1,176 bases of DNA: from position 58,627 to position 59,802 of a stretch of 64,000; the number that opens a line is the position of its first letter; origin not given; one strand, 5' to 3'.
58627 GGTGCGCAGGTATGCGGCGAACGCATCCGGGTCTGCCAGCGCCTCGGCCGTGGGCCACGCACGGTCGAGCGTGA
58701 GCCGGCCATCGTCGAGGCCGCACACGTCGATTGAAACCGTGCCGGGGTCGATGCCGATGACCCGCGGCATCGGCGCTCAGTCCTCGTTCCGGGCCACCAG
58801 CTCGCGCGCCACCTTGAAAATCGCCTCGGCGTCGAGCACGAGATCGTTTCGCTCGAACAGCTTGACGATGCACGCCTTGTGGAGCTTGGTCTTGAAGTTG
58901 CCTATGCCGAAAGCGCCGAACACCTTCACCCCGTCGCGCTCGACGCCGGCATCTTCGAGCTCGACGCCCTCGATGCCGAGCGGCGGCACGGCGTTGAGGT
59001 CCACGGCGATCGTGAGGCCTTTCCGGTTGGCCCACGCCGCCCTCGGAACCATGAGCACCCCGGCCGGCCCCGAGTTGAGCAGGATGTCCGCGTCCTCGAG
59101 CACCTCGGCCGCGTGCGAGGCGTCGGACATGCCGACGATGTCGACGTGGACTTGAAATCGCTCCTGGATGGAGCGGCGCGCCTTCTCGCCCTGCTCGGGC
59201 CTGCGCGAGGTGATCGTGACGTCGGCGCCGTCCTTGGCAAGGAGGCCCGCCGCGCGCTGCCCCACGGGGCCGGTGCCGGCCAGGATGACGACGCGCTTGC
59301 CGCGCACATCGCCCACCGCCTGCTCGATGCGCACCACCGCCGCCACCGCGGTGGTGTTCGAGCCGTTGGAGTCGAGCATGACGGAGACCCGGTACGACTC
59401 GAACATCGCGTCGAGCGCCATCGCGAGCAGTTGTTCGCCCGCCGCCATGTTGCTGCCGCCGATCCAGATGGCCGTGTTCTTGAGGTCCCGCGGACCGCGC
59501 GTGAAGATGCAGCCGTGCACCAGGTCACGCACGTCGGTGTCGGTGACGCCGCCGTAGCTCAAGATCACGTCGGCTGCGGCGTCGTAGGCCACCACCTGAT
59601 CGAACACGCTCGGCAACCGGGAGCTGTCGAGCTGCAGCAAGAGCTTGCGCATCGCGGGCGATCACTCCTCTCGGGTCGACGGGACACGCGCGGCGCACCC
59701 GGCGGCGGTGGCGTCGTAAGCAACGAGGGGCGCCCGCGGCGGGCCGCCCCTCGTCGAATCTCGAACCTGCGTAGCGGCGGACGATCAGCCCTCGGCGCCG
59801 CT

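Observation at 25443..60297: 35-kb contiguous C1 island: lanthanide-type methanol oxidation fused to a complete H4MPT/methanofuran formaldehyde-oxidation and cofactor-biosynthesis set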

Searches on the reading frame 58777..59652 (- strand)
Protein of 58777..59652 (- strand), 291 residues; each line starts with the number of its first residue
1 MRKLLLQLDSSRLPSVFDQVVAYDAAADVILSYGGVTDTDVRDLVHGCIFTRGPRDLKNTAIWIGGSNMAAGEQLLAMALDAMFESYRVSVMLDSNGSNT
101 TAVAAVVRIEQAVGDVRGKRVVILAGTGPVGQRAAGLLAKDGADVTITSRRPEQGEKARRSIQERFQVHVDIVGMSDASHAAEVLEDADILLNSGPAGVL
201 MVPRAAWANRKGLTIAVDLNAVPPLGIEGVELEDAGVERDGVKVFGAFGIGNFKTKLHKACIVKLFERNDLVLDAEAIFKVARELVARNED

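Call 8: search_protein_families(library=ncbifam, proteins=[window:58777-59652:-], max_evalue=0.001)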
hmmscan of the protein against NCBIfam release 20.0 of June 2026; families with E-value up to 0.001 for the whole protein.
window:58777-59652:- (291 aa): 32 families (the best 25 are shown)
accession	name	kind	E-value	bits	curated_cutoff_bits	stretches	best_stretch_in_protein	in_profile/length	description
NF004845.0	PRK06196.1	subfamily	4e-07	29.7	414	1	114-215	25-128/320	oxidoreductase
NF001319.0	PRK00258.3-3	equivalog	3e-06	26.5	252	1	97-200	102-197/279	shikimate dehydrogenase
NF052562.1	RADHDNL4305835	equivalog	4.3e-06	26.4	400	1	117-189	6-78/252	NADP-dependent (R)-specific alcohol dehydrogenase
NF005449.0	PRK07041.1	equivalog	4.5e-06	26.7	257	1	116-187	5-76/240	SDR family oxidoreductase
TIGR01035.1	hemA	equivalog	8.3e-06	25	209.55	1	70-219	131-276/416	glutamyl-tRNA reductase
TIGR01915.1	npdG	equivalog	1e-05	25.6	149.8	1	120-183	2-68/220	NADPH-dependent F420 reductase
NF004846.0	PRK06197.1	subfamily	1.2e-05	24.7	268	1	111-205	9-111/306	oxidoreductase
NF005559.1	PRK07231.1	subfamily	1.9e-05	24.3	215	1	116-188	2-74/249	glucose 1-dehydrogenase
NF004779.0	PRK06125.1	subfamily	2.3e-05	24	261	1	116-196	5-93/259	short-chain dehydrogenase/reductase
NF004453.0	PRK05786.1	equivalog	4.3e-05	23.2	243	1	116-194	3-81/238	3-ketoacyl-(acyl-carrier-protein) reductase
TIGR03911.1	pyrrolys_PylD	equivalog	5.8e-05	22.3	150.05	1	70-172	97-193/266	3-methylornithyl-N6-L-lysine dehydrogenase PylD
NF004847.0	PRK06198.1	subfamily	0.0001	21.6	240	1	115-188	4-79/269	oxidoreductase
NF006212.0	PRK08339.1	equivalog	0.00012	21.9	339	1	115-173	5-63/263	short chain dehydrogenase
NF006132.0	PRK08277.1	subfamily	0.00012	21.5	281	1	114-182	6-78/280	D-mannonate oxidoreductase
NF005539.0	PRK07201.1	equivalog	0.00018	20.4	549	1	110-185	362-438/657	SDR family oxidoreductase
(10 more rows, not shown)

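Call 11: search_protein_families(library=pfam, proteins=[window:58777-59652:-], max_evalue=0.01)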
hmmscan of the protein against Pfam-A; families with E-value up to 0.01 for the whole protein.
window:58777-59652:- (291 aa): 12 families
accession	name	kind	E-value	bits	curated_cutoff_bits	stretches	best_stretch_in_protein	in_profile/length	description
PF09176.16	Mpt_N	-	5.1e-31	107.1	27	1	16-96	1-81/81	Methylene-tetrahydromethanopterin dehydrogenase, N-terminal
PF01262.27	AlaDh_PNT_C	-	0.00024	21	23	1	113-192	20-97/214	Alanine dehydrogenase/PNT, C-terminal domain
PF03435.24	Sacchrp_dh_NADP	-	0.00026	21.8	25.1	1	122-197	1-78/129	Saccharopine dehydrogenase NADP binding domain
PF00106.31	adh_short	-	0.00088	19.2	26.6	1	119-186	1-69/195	short chain dehydrogenase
PF01488.26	Shikimate_DH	-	0.0013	19.2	24.3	1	111-208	5-96/138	Shikimate / quinate 5-dehydrogenase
PF02882.25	THF_DHG_CYH_C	-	0.0014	18.4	27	1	100-157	18-75/160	Tetrahydrofolate dehydrogenase/cyclohydrolase, NAD(P)-binding domain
PF02737.24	3HCDH_N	-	0.0017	18.7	22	1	124-172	4-52/180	3-hydroxyacyl-CoA dehydrogenase, NAD binding domain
PF13241.12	NAD_binding_7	-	0.0026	18.8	22.1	1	115-167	4-56/104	Putative NAD(P)-binding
PF03853.21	YjeF_N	-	0.0027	18.1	24.9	1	102-191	9-103/169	YjeF-related protein N-terminus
PF01494.25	FAD_binding_3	-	0.0063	16.2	22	1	122-163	4-45/349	FAD binding domain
PF02826.25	2-Hacid_dh_C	-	0.0068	16.2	25.1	0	114-161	32-78/178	D-isomer specific 2-hydroxyacid dehydrogenase, NAD binding domain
PF02558.23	ApbA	-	0.0086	16.1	22.2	0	124-161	3-39/150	Ketopantoate reductase PanE/ApbA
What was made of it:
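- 58777..59652 (-): Methylene-H4MPT dehydrogenase of the Mtd family, subtype unresolved. PF09176 Mpt_N (call 11).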

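Call 61: search_solved_structures(query=window:58777-59652:-, max_evalue=0.001)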
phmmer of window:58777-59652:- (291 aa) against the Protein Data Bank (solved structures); distinct sequences matched with E-value up to 0.001: 8.
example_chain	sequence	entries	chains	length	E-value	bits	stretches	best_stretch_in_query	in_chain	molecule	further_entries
6tlk_A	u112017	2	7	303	4.1e-80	272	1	2-286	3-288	Bifunctional protein MdtA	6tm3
6tge_A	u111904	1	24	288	5.9e-80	271.5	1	2-285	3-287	Bifunctional NADP-dependent methylenetetrahydromethanopterin dehydrogenase/methylenetetrah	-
1lu9_A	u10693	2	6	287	6.1e-80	271.5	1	2-285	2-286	Methylene Tetrahydromethanopterin Dehydrogenase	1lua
5t2u_A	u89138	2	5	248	4.5e-06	29.3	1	116-198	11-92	Oxidoreductase, short chain dehydrogenase/reductase family protein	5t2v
6y1c_A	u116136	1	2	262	0.00026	23.5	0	117-177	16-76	R-specific alcohol dehydrogenase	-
1nvt_A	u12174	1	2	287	0.00039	22.9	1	97-199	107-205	Shikimate 5'-dehydrogenase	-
3rd5_A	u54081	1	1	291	0.00056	22.4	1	119-206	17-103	MYPAA.01249.C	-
2yz7_A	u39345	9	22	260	0.00078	21.9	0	116-194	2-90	D-3-hydroxybutyrate dehydrogenase | 3-hydroxybutyrate dehydrogenase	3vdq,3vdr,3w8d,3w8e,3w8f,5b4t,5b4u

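Call 63: search_solved_structures(query=window:58777-59652:-, max_evalue=1e-50, show_alignments=1)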
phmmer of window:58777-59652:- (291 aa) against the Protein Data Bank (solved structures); distinct sequences matched with E-value up to 1e-50: 3.
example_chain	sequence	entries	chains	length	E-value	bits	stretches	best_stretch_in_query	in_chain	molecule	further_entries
6tlk_A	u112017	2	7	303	4.1e-80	272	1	2-286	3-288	Bifunctional protein MdtA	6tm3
6tge_A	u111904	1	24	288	5.9e-80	271.5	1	2-285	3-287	Bifunctional NADP-dependent methylenetetrahydromethanopterin dehydrogenase/methylenetetrah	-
1lu9_A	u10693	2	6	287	6.1e-80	271.5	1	2-285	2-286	Methylene Tetrahydromethanopterin Dehydrogenase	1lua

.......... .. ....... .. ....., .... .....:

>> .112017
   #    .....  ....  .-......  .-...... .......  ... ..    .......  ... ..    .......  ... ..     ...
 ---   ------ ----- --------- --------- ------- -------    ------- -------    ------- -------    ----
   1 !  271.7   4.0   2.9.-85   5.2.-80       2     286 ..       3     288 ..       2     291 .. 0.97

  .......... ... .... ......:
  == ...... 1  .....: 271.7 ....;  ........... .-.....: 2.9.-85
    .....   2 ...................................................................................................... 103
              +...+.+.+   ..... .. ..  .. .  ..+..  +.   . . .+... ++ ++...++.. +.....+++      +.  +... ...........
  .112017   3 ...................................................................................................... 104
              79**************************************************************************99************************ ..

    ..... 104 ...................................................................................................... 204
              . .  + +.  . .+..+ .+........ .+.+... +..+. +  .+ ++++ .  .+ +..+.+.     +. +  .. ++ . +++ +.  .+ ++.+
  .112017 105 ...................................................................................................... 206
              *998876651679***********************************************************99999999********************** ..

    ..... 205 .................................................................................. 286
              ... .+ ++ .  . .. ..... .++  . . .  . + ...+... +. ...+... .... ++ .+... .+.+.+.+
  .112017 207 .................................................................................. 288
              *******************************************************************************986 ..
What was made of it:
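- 58777..59652 (-): 272 bits to M. extorquens MtdA structures (calls 61, 63).
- On H4MPT-linked formaldehyde oxidation module: Mpt_N domain (call 11) and 272 bits to MtdA structures (calls 61, 63).
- Checked: 'mtdB' is an Mtd-family enzyme (Mpt_N domain; 272 bits to MtdA structures, calls 11, 61, 63).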
